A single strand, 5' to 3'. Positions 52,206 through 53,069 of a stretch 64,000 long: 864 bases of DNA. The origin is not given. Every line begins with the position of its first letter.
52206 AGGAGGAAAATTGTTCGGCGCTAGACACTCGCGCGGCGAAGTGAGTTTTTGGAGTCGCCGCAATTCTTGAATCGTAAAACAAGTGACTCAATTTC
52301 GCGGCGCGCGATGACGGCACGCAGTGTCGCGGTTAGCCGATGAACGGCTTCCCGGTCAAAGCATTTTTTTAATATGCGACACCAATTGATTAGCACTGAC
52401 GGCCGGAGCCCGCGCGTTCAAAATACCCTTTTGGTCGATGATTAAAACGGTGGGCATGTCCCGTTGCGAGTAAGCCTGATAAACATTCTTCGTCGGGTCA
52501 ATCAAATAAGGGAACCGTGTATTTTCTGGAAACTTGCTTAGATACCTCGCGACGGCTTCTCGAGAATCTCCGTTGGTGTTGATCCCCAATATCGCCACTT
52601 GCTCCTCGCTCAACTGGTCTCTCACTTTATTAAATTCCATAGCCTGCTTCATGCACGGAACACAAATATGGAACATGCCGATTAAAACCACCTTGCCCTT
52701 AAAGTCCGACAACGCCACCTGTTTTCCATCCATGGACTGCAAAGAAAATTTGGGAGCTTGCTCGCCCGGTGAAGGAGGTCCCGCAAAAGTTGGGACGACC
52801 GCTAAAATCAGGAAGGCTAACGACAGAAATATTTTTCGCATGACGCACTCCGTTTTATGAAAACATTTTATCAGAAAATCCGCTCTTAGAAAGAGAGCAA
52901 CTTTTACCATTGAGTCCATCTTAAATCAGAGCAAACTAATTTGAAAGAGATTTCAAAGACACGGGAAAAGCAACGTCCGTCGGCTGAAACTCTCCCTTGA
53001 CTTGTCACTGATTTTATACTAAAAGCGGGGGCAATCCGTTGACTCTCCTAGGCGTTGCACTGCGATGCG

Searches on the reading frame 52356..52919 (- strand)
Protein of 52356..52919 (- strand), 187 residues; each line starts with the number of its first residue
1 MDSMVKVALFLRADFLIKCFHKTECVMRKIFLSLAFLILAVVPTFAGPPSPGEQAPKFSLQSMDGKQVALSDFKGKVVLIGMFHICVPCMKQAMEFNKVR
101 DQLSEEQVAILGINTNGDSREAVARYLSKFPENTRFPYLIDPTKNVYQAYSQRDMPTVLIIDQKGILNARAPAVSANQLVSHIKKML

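Call 3: search_protein_families(library=pfam, proteins=[window:52356-52919:-], max_evalue=0.1)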
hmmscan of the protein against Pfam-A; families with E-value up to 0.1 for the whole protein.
window:52356-52919:- (187 aa): 6 families
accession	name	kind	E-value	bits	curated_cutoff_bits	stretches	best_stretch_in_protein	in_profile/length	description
PF00578.27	AhpC-TSA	-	1.1e-20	74.2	26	1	51-168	1-122/124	AhpC/TSA family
PF08534.16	Redoxin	-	2.5e-18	66.7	26.6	1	51-170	2-131/148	Redoxin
PF13905.12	Thioredoxin_8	-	2.8e-06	28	27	1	76-165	2-92/94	Thioredoxin-like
PF02630.20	SCO1-SenC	-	0.00029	21.2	22.8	1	57-133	3-85/134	SCO1/SenC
PF00255.25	GSHPx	-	0.0027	17.7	27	1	58-116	4-62/108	Glutathione peroxidase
PF00085.26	Thioredoxin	-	0.04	14.4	23.5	0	82-131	26-74/103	Thioredoxin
